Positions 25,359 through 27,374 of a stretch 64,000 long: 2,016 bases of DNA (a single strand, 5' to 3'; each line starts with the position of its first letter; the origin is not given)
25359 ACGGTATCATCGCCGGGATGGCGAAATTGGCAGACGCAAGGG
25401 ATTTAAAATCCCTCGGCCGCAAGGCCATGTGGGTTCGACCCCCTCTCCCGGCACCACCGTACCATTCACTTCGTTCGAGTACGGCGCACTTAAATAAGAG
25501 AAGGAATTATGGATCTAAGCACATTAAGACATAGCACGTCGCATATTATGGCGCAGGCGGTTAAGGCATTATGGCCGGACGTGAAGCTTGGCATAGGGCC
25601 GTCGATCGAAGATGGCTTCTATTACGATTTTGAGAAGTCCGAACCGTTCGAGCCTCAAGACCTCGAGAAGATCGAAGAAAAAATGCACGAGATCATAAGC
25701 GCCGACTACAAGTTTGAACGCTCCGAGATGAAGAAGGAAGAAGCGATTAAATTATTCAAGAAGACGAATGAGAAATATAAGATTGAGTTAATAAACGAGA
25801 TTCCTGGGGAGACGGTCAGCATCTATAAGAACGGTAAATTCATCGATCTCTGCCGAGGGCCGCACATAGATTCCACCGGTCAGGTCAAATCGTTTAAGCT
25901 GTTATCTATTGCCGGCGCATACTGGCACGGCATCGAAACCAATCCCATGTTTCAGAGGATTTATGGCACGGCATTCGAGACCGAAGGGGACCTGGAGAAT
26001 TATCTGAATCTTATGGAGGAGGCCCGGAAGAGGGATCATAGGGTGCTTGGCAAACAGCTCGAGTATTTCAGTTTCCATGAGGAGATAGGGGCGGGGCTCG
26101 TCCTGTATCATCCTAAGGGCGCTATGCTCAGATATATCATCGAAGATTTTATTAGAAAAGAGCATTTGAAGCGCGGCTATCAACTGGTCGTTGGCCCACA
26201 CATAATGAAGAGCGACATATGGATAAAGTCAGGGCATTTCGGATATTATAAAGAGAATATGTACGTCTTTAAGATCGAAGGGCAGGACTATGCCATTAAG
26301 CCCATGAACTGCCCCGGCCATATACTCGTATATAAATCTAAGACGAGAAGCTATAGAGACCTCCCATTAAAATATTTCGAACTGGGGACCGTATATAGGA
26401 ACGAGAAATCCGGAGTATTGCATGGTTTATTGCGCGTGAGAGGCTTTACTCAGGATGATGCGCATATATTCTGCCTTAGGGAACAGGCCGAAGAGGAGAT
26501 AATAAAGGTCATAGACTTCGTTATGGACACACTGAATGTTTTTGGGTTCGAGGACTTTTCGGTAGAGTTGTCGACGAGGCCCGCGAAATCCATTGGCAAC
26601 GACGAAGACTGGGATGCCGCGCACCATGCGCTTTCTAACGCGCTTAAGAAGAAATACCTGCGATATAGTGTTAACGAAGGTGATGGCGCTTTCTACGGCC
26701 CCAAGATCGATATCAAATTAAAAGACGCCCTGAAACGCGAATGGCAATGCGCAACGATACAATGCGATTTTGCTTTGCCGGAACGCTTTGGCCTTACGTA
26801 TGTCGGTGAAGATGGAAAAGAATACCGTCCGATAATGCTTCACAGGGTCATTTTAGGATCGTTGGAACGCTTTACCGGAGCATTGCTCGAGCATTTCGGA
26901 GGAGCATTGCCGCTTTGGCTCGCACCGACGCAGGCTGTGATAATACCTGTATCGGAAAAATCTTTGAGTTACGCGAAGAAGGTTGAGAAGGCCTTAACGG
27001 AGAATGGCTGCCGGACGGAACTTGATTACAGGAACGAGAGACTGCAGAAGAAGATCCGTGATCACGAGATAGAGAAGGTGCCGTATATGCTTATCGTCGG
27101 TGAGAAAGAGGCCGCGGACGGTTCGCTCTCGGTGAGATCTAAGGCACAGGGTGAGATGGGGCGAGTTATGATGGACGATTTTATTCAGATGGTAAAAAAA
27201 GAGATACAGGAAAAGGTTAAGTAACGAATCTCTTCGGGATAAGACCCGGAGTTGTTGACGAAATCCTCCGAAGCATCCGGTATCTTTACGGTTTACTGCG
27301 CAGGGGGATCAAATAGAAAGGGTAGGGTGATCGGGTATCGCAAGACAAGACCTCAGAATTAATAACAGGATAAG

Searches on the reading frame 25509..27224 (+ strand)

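Call 33: search_protein_families(library=pfam, proteins=[window:25509-27224:+], max_evalue=0.001)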
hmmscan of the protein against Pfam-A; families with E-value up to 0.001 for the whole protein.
window:25509-27224:+ (571 aa): 3 families
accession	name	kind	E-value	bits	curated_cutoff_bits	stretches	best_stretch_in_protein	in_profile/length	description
PF00587.30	tRNA-synt_2b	-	9.9e-48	163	29.3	1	252-463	1-179/179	tRNA synthetase class II core domain (G, H, P, S and T)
PF03129.25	HGTP_anticodon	-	1.9e-24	86.1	21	1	475-564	1-93/94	Anticodon binding domain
PF07973.19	tRNA_SAD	-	2.1e-13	50.5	24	1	103-152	1-44/44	Threonyl and Alanyl tRNA synthetase second additional domain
